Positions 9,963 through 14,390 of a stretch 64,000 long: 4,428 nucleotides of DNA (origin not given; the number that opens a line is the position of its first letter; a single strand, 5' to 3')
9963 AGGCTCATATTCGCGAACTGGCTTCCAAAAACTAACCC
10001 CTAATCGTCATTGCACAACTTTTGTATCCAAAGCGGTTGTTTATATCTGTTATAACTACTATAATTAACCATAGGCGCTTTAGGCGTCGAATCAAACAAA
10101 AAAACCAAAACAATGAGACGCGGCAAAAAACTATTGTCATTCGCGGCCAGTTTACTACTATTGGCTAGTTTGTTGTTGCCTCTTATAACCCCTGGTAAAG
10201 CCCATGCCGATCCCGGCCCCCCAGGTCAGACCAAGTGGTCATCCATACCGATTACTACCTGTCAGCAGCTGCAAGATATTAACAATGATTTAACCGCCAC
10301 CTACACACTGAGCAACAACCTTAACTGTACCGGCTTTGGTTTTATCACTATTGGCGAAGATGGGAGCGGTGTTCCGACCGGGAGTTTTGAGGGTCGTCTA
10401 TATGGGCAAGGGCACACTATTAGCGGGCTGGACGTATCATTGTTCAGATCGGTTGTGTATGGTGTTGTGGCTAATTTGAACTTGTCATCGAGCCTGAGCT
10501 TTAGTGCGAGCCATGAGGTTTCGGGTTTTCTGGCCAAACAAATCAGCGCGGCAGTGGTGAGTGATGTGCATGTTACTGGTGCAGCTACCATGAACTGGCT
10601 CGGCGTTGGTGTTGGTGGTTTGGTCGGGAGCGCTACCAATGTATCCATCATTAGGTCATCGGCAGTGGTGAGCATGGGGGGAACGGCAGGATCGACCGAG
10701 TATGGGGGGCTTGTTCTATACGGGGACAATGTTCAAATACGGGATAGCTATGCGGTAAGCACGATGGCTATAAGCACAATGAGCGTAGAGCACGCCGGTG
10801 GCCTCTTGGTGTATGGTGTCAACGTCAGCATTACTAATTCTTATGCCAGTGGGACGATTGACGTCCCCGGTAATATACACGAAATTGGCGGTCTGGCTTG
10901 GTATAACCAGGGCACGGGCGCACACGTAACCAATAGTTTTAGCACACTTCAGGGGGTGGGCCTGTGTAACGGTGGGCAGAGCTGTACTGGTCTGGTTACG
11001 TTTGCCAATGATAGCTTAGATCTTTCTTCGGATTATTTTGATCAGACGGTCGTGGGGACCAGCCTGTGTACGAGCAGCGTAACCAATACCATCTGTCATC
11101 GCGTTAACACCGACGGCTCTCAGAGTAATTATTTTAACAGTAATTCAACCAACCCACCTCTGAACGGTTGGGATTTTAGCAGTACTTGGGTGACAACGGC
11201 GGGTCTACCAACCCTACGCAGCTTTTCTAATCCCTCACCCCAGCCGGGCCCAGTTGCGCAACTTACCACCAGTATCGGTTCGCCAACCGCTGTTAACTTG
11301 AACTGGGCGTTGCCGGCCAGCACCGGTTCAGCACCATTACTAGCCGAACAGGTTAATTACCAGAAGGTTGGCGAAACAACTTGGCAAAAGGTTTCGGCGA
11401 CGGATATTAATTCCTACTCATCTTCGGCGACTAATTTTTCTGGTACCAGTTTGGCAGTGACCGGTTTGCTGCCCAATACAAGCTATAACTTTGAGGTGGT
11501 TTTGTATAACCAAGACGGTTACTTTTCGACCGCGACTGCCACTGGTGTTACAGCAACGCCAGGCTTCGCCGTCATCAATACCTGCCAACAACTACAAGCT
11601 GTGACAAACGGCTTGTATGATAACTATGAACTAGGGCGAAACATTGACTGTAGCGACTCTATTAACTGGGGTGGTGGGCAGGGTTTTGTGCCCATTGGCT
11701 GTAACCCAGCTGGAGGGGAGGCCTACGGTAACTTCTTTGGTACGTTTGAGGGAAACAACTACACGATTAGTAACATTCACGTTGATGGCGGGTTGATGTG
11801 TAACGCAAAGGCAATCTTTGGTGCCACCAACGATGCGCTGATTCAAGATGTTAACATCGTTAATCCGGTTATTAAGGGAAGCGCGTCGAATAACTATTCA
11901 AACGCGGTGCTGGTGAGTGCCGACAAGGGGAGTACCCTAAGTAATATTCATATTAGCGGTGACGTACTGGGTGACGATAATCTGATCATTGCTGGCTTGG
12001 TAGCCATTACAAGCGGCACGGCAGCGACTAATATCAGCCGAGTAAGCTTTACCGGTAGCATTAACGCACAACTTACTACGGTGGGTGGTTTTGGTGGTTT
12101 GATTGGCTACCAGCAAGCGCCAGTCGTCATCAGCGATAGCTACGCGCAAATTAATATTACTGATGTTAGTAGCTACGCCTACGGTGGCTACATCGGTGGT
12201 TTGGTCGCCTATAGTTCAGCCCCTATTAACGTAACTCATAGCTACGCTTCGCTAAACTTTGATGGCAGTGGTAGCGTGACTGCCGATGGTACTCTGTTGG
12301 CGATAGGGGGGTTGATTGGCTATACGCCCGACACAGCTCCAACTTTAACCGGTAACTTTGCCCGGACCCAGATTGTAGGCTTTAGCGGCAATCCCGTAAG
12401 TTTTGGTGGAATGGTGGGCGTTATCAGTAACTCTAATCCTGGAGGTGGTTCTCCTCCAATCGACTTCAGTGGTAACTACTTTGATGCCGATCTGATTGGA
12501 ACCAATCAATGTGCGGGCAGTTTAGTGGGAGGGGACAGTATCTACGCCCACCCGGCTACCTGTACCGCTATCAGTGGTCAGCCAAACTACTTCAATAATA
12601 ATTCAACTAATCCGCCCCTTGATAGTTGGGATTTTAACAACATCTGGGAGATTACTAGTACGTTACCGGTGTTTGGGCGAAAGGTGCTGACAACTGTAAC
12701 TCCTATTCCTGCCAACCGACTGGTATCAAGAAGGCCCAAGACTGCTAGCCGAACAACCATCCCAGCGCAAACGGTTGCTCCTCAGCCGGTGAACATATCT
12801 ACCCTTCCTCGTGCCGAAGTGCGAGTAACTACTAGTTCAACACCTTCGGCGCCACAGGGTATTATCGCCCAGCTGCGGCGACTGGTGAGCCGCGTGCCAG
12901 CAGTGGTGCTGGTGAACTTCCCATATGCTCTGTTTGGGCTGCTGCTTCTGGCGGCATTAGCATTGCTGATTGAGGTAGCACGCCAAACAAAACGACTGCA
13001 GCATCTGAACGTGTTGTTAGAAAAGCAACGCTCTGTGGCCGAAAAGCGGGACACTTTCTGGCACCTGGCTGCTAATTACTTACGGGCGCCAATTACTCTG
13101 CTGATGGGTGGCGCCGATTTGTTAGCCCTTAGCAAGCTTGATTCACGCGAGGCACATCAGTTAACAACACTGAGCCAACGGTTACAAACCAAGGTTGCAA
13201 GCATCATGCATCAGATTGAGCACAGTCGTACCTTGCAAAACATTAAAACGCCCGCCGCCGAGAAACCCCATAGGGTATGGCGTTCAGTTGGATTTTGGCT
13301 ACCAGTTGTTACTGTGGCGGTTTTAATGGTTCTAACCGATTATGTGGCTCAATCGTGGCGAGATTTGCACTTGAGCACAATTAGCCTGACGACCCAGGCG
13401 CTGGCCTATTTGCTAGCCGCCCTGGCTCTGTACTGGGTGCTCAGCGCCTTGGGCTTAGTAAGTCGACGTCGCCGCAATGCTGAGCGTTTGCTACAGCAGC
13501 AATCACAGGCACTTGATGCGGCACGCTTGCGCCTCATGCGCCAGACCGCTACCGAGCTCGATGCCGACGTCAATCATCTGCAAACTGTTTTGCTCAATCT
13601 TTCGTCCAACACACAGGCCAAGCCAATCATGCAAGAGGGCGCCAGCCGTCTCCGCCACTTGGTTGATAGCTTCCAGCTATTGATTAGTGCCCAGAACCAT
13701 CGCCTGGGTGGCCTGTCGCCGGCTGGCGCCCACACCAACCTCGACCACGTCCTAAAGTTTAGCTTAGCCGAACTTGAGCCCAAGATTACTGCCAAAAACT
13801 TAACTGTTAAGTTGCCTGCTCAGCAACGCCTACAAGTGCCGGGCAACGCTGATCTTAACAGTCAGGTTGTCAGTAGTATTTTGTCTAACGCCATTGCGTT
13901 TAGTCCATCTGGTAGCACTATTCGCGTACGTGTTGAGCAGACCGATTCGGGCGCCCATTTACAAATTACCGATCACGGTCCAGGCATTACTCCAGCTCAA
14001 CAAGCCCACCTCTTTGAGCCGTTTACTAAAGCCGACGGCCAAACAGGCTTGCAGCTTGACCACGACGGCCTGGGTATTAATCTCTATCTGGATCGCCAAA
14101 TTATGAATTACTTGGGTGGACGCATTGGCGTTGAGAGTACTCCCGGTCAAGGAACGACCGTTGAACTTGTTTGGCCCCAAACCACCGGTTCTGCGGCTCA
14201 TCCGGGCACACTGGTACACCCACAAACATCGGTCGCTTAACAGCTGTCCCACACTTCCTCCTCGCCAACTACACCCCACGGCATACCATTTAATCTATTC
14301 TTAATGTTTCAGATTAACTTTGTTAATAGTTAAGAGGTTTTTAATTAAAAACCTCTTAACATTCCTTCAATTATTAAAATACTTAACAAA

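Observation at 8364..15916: Two-component pair (orphan receiver plus 1375-aa GLUG/Fn3 sensor kinase) inserted between ftsA and ftsZ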

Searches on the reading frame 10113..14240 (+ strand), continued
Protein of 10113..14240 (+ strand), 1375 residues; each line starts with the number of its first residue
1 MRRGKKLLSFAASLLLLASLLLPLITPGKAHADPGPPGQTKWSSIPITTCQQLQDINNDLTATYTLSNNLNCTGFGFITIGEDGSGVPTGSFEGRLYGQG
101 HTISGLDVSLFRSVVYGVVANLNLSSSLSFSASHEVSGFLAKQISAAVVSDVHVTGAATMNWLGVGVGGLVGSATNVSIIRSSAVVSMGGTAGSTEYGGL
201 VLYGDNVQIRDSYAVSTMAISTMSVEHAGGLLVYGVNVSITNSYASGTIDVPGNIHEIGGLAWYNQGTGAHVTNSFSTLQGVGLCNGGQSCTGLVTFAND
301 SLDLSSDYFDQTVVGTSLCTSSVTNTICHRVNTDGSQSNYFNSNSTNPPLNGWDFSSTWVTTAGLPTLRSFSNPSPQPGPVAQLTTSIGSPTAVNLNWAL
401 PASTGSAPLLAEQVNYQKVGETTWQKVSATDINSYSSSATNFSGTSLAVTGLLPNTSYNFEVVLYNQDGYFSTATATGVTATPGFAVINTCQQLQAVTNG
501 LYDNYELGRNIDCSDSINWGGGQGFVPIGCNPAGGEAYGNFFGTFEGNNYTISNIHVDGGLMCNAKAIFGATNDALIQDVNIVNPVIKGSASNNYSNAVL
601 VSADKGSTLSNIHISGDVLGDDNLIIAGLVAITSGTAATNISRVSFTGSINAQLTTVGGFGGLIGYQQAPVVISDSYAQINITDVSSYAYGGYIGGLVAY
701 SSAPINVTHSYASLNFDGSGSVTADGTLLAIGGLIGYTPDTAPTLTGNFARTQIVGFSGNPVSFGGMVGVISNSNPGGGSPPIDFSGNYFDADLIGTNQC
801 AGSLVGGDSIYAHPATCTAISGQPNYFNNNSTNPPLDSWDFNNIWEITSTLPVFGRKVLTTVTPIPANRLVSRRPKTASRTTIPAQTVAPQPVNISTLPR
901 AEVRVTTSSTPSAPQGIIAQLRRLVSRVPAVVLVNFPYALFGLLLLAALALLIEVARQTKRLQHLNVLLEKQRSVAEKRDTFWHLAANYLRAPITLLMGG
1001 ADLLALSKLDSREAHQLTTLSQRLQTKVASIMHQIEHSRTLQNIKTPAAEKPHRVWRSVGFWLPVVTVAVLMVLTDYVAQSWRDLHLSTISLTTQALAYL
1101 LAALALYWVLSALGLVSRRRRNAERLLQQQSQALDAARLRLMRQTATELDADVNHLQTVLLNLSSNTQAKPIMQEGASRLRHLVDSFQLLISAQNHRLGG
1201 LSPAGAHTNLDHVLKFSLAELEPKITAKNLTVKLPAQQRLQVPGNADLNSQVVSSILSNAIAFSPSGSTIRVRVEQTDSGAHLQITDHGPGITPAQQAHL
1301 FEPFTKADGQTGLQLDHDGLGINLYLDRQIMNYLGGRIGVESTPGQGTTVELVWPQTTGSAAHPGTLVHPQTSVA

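Call 18: find_encoding_contigs(protein=P0012, flank=10000, max_places=2)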
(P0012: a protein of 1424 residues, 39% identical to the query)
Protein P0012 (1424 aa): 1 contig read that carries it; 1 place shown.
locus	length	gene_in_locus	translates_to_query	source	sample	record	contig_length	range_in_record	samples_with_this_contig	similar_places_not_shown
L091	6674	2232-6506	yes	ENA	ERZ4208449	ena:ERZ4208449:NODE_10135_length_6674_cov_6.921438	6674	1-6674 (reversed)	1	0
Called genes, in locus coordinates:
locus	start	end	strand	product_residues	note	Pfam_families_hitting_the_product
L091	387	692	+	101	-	-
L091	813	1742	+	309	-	PF18928:DUF5677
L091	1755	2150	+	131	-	PF00072:Response_reg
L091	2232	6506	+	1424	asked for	PF07581:Glug (faint), PF00041:fn3, PF02518:HATPase_c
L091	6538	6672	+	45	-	?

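Call 30: search_protein_families(library=pfam, proteins=[L086:5987-6349:+, L087:5968-6330:+], max_evalue=0.1)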
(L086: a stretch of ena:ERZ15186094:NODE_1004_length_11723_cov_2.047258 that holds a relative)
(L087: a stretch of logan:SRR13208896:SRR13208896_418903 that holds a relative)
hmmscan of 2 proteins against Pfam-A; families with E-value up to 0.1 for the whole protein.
L086:5987-6349:+ (120 aa): 0 families

L087:5968-6330:+ (120 aa): 0 families

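Call 53: find_encoding_contigs(protein=P0009, flank=5000, max_places=2)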
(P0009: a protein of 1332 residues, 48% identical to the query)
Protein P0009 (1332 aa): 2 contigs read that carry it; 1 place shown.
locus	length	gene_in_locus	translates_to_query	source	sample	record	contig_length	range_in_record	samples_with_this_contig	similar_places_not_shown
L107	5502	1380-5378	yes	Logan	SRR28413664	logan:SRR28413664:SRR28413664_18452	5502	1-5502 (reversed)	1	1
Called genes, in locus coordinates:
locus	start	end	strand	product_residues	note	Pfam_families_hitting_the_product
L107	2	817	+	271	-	?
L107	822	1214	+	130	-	PF00072:Response_reg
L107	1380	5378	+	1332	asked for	PF05342:Peptidase_M26_N (weak), PF00041:fn3 (weak), PF02518:HATPase_c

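Call 54: find_encoding_contigs(protein=P0004, flank=5000, max_places=2)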
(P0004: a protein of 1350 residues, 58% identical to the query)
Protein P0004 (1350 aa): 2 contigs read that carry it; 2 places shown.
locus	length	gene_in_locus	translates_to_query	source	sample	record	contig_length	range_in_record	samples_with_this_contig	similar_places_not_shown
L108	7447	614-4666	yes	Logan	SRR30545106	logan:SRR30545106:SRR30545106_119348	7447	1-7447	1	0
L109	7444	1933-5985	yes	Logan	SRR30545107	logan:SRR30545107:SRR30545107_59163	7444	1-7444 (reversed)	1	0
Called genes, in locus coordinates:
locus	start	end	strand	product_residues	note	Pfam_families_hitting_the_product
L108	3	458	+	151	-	?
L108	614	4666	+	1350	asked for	PF05342:Peptidase_M26_N (weak), PF00041:fn3, PF02518:HATPase_c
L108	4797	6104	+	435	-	PF00091:Tubulin, PF12327:FtsZ_C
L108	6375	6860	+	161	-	PF22811:Zn_ribbon_NrdR, PF03477:ATP-cone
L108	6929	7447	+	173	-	?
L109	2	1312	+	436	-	?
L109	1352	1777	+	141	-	PF00072:Response_reg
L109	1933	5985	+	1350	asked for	PF05342:Peptidase_M26_N (weak), PF00041:fn3, PF02518:HATPase_c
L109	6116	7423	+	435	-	PF00091:Tubulin, PF12327:FtsZ_C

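Call 55: find_encoding_contigs(protein=P0013, flank=5000, max_places=2)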
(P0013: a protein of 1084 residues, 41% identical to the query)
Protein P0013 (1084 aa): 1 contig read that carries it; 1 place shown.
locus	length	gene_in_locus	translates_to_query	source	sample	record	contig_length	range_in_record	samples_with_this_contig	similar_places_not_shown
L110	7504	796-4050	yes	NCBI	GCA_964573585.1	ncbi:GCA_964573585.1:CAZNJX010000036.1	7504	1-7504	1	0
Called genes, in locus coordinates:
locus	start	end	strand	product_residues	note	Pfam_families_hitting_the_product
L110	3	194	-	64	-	?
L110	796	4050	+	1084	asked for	PF01436:NHL, PF00041:fn3, PF25059:FN3_DSCAM-DSCAML_C, PF02518:HATPase_c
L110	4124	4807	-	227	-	-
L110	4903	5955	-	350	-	PF07859:Abhydrolase_3 (faint), PF00135:COesterase (faint), PF20434:BD-FAE (weak)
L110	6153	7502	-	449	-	?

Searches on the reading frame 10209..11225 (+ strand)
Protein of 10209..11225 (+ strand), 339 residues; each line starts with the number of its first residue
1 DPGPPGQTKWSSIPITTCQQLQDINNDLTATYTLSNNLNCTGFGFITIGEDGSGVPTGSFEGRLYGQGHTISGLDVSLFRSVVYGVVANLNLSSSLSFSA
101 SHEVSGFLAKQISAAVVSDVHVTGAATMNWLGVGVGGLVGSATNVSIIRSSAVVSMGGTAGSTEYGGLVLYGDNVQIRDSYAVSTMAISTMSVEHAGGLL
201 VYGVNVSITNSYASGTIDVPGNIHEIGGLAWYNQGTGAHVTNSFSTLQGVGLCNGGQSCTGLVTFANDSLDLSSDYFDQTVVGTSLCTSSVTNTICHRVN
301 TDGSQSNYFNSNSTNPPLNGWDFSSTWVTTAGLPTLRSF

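Call 10: search_protein_families(library=pfam, proteins=[window:10209-11225:+], max_evalue=10)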
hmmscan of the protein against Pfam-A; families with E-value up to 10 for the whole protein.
seq(339 aa): 2 families
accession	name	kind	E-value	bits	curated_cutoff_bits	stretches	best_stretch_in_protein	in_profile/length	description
PF05342.19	Peptidase_M26_N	-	4.8e-07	29.7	27.7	1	21-124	147-250/250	M26 IgA1-specific Metallo-endopeptidase N-terminal region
PF07581.17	Glug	-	0.034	15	20.5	3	226-246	5-24/28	The GLUG motif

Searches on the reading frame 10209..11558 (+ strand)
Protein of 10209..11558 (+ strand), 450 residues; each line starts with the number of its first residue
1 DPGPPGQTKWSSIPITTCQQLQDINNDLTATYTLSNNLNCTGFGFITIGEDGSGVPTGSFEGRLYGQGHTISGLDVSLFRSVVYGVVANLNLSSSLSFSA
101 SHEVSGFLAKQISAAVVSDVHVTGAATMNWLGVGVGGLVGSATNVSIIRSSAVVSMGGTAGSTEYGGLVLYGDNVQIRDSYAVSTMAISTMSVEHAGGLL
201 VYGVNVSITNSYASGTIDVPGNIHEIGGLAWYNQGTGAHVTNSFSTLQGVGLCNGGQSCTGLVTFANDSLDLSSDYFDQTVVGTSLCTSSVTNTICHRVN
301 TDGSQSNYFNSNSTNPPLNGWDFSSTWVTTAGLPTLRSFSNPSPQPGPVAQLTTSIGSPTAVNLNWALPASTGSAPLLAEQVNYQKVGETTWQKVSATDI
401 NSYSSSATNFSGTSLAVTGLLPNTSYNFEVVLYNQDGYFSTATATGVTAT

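Call 73: predict_structure(alignment_id=A2)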
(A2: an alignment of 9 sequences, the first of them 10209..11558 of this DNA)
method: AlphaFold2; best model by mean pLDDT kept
length: 450 residues; sequences in the alignment: 9
mean_pLDDT: 76.0   pTM: 0.80
mean pLDDT of the five models: 76.0, 75.6, 73.8, 70.6, 69.7
residues with pLDDT >= 90: 154; 70-90: 148; 50-70: 63; < 50: 85
segments of 3 or more residues with pLDDT < 50: 1-8, 250-262, 264-277, 279-297, 299-305, 311-332
pLDDT, mean of each block of 10 residues (from residue 1): 42 92 92 95 91 91 92 94 92 87 90 93 89 89 92 83 84 88 78 77 82 72 65 65 65 42 47 47 40 44 50 43 39 53 76 95 92 84 88 69 67 89 95 86 93
secondary structure, 60 per line:
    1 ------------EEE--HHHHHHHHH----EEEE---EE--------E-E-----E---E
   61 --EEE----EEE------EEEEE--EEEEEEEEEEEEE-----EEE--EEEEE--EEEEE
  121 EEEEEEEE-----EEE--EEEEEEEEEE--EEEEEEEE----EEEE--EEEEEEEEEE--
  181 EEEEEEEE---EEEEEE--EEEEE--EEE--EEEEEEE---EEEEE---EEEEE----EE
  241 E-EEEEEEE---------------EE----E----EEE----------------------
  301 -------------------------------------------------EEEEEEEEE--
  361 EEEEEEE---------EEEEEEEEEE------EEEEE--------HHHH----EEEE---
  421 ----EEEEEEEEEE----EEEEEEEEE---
elements in order: E13-15 H18-26 E31-34 E63-65 E70-72 E79-83 E86-98 E104-106 E109-113 E116-128 E134-136 E139-148 E151-158 E163-166 E169-178 E181-188 E192-197 E200-204 E207-209 E212-218 E222-226 E230-234 E239-241 E243-249 E276-278 E350-358 E361-367 E377-386 E393-397 H406-409 E414-417 E425-434 E439-447

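Call 75: fold_search(model_id=the predicted structure, library=pdb)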
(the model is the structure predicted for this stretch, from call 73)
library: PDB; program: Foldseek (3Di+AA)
matches with E <= 10: 1544; with E <= 0.001: 126
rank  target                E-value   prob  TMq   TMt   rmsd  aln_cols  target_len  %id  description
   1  4o00_A                9.3e-06  1.00  0.19  0.75   4.0       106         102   23  Crystal structure of the Titin A-band domain A3 (released 2014-12-24)
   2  4o00_B                9.3e-06  1.00  0.19  0.74   4.0       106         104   23  Crystal structure of the Titin A-band domain A3 (released 2014-12-24)
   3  5fm4_B                1.2e-05  1.00  0.20  0.75   2.1       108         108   20  Structure of the C-terminally extended domain My4 of human myomesin (space group P21) (released 2016-11-23)
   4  2nzi_A                1.3e-05  1.00  0.19  0.29   2.2       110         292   24  Crystal structure of domains A168-A170 from titin (released 2007-02-13)
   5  8bw6                  1.9e-05  1.00  0.18  0.76   3.5       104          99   21  Titin FnIII-domain I110 (I/A6) from the MIR region (released 2023-02-15)
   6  6xja_P                1.9e-05  1.00  0.37  0.15   8.4       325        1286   22  Streptococcus Pneumoniae IgA1 Protease with IgA1 substrate (released 2021-01-20)
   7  8oiy_E                2.0e-05  1.00  0.18  0.75   4.0       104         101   22  Crystal structure of the R15908H missense variant of titin domain Fn3-3 (released 2023-08-23)
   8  1x5g_MODEL_1_A        2.6e-05  1.00  0.20  0.72   1.7       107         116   26  The solution structure of the second fibronectin type III domain of human Neogenin (released 2005-11-15)
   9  8osd_A                2.6e-05  1.00  0.20  0.83   1.9       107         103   24  Crystal structure of the titin domain Fn3-49 (released 2023-08-23)
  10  8q6t_I                2.6e-05  1.00  0.18  0.08   4.6       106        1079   23  Helical reconstruction of the relaxed thick filament from FIB milled left ventricular mouse myofibrils (released 2023-11-01)
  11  5fm4_A                2.7e-05  1.00  0.20  0.80   2.2       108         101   20  Structure of the C-terminally extended domain My4 of human myomesin (space group P21) (released 2016-11-23)
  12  8oiy_B                3.0e-05  1.00  0.18  0.74   3.9       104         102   22  Crystal structure of the R15908H missense variant of titin domain Fn3-3 (released 2023-08-23)
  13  8oiy_F                3.3e-05  1.00  0.18  0.76   4.0       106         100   23  Crystal structure of the R15908H missense variant of titin domain Fn3-3 (released 2023-08-23)
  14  8orl_C                3.6e-05  1.00  0.19  0.72   3.4       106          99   20  Crystal structure of the S23226G missense variant of titin domain Fn3-56 (released 2023-08-23)
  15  7uvk                  3.9e-05  1.00  0.40  0.15   7.9       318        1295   19  G. haemolysans IgA1 protease (released 2022-11-23)
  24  7uvl_P                5.4e-05  1.00  0.41  0.16   5.7       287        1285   20  IgA1 Protease with IgA1 substrate (released 2022-11-23)
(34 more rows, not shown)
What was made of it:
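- On GLUG / Peptidase_M26_N beta-helix surface module: The model has pTM 0.80 and regular beta strands, and matches 6xja, 7uvk and 7uvl (calls 73, 75).
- Checked: The AlphaFold model of aa 33-482 is a beta-helix plus Fn3 (pTM 0.80); it matches streptococcal and Gemella IgA1-protease structures over about 290-325 alignment columns, and Fn3 domains (calls 73, 75).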

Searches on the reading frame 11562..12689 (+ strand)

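Call 10: search_protein_families(library=pfam, proteins=[window:11562-12689:+], max_evalue=10)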
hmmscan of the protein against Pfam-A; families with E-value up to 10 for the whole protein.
seq(376 aa): 1 family
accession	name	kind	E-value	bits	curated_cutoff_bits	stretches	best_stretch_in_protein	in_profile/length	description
PF07581.17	Glug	-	1.8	9.6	20.5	2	208-230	2-24/28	The GLUG motif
